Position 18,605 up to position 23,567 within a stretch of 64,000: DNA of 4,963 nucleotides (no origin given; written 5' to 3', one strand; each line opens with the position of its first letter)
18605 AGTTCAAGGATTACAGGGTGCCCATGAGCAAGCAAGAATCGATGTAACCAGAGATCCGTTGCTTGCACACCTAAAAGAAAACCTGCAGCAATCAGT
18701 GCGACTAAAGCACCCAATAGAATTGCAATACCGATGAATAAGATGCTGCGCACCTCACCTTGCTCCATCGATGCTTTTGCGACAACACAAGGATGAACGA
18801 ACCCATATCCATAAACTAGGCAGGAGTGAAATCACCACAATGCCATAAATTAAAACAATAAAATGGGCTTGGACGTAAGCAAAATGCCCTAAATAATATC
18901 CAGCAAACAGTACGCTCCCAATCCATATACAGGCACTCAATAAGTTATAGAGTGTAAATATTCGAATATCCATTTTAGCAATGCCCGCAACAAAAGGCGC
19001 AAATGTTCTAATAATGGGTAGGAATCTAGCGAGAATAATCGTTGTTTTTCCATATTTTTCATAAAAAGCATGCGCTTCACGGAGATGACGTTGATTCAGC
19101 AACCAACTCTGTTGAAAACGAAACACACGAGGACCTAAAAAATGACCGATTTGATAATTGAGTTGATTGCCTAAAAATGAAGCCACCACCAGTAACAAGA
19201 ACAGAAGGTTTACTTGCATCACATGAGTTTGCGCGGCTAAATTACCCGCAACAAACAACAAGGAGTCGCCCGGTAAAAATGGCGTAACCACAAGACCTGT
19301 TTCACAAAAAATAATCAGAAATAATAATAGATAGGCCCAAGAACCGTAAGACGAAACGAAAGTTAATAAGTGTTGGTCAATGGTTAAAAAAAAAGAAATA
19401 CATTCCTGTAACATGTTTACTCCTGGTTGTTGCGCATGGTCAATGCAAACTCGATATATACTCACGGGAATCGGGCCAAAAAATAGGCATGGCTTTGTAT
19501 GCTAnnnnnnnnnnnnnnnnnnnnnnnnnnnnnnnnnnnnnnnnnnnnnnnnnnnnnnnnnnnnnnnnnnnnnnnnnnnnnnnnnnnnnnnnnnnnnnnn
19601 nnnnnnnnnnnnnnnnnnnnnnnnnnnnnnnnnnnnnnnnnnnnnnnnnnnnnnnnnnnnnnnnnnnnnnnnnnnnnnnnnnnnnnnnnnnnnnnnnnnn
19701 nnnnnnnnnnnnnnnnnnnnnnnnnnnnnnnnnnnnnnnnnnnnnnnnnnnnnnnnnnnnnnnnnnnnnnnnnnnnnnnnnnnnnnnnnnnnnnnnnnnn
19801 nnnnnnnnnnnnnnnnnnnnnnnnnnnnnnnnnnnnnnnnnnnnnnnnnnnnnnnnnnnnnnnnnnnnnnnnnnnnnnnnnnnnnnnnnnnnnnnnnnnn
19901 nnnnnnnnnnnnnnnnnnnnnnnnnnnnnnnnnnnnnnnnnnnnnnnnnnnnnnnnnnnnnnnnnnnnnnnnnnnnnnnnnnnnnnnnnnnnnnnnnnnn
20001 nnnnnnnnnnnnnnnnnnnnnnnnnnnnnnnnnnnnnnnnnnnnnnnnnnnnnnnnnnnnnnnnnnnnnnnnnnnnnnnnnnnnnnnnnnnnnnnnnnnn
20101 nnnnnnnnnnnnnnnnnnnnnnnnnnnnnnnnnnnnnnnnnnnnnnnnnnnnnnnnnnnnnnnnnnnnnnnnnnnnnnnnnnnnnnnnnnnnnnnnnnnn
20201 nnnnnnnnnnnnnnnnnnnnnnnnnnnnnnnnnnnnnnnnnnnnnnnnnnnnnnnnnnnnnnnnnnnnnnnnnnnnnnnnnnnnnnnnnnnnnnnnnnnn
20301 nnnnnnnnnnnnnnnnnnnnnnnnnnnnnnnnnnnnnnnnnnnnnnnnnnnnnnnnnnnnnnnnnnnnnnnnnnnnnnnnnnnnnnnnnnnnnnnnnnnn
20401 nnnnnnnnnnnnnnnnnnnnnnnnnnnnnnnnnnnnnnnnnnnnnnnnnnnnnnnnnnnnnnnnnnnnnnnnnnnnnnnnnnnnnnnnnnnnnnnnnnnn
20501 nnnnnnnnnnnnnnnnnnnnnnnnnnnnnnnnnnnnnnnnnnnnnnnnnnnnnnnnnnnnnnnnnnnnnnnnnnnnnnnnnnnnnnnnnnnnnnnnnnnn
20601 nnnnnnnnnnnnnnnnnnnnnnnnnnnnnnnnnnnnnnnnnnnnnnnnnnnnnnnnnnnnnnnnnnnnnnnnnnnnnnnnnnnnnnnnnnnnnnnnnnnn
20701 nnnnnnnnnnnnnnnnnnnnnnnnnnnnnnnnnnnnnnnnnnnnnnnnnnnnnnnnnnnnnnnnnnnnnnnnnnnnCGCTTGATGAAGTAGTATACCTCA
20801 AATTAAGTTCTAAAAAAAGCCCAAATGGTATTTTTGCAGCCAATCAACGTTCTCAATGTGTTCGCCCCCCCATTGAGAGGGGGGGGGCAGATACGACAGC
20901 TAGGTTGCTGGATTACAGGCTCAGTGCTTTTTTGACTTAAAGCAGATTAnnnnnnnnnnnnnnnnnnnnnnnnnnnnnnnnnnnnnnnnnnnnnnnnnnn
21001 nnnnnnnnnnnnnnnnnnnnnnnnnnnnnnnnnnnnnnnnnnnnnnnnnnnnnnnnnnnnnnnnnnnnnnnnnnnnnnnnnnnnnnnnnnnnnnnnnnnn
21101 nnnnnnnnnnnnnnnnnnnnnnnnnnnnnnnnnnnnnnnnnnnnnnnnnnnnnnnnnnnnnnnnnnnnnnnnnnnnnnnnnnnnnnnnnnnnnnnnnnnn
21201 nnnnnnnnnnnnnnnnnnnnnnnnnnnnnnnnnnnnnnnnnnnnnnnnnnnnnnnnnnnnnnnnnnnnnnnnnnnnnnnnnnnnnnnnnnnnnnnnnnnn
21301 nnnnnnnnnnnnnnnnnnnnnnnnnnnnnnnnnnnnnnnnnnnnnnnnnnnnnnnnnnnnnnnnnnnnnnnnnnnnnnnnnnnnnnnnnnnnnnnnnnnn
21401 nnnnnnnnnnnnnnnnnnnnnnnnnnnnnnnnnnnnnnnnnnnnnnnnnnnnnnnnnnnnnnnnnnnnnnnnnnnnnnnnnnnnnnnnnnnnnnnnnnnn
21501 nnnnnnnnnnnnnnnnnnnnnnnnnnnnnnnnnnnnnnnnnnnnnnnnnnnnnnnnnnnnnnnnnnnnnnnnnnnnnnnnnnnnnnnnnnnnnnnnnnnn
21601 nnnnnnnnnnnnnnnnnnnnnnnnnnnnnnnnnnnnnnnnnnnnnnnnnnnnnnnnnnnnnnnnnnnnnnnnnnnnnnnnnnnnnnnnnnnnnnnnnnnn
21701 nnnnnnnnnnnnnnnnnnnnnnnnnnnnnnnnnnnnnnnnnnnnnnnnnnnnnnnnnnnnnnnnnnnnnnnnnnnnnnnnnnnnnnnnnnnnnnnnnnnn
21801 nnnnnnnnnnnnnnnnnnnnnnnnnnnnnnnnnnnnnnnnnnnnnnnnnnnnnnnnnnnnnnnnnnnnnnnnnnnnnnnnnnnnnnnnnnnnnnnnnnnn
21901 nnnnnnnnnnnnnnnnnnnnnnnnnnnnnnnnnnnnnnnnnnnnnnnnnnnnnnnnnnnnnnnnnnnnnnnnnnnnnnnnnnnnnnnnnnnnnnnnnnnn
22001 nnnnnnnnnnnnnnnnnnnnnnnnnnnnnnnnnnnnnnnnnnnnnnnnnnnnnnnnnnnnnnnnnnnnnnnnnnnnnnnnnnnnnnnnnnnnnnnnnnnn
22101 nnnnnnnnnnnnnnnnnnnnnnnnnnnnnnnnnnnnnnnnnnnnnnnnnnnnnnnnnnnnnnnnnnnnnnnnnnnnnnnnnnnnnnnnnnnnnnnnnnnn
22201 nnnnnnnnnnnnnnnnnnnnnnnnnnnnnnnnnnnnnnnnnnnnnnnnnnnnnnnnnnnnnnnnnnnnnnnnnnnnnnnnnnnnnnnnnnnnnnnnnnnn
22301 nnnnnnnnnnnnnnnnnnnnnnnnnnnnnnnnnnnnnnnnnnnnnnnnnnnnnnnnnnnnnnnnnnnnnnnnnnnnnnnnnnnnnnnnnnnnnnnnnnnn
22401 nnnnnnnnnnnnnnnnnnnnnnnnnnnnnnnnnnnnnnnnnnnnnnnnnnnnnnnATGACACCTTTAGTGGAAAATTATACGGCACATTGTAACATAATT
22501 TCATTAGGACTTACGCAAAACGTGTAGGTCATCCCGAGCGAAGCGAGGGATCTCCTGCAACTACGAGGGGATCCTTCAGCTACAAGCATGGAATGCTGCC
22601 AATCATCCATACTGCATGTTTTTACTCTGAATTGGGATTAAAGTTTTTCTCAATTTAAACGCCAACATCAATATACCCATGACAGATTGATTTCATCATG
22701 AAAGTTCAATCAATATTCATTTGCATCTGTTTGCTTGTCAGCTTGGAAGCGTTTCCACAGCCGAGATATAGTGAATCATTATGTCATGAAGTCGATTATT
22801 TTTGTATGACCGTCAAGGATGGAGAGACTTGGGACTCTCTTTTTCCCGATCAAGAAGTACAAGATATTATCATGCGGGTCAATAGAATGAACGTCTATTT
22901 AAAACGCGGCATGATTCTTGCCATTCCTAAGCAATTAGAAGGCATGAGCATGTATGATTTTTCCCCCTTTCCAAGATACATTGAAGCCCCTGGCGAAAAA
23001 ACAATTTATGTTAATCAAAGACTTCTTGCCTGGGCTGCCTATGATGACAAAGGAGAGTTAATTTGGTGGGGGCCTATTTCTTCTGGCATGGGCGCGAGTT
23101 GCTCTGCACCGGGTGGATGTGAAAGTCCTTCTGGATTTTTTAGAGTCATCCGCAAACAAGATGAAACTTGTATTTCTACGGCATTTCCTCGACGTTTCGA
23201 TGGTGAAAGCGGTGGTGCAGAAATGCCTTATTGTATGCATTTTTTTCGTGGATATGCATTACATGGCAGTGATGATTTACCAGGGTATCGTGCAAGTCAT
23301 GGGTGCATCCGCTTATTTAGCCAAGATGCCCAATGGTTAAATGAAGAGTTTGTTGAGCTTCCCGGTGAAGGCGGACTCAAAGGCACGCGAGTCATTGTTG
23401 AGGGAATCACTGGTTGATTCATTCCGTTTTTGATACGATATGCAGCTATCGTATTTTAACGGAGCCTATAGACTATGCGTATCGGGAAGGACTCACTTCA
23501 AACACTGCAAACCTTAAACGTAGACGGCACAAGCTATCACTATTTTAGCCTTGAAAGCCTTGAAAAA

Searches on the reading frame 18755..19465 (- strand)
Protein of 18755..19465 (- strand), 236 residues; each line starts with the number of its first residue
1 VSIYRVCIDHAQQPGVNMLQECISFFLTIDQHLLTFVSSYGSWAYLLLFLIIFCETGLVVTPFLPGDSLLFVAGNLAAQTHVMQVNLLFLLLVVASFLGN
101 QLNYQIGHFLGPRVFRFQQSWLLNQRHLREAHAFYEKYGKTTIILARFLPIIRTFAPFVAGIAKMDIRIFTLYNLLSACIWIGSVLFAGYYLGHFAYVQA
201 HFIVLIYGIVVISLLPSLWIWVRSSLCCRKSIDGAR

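Call 8: search_protein_families(library=pfam, proteins=[window:18755-19465:-], max_evalue=0.001)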
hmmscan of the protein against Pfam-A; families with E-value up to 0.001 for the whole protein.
window:18755-19465:- (236 aa): 1 family
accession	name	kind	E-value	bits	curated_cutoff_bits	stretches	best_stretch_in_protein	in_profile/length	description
PF09335.16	VTT_dom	-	2.3e-19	70.5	33.9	1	64-190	1-122/123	VTT domain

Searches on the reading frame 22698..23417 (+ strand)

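Call 8: search_protein_families(library=pfam, proteins=[window:22698-23417:+], max_evalue=0.001)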
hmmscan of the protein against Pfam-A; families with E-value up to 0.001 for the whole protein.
window:22698-23417:+ (239 aa): 1 family
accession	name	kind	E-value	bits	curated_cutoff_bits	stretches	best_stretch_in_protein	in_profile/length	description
PF03734.19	YkuD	-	6.2e-15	56.5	23.4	1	103-234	4-146/146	L,D-transpeptidase catalytic domain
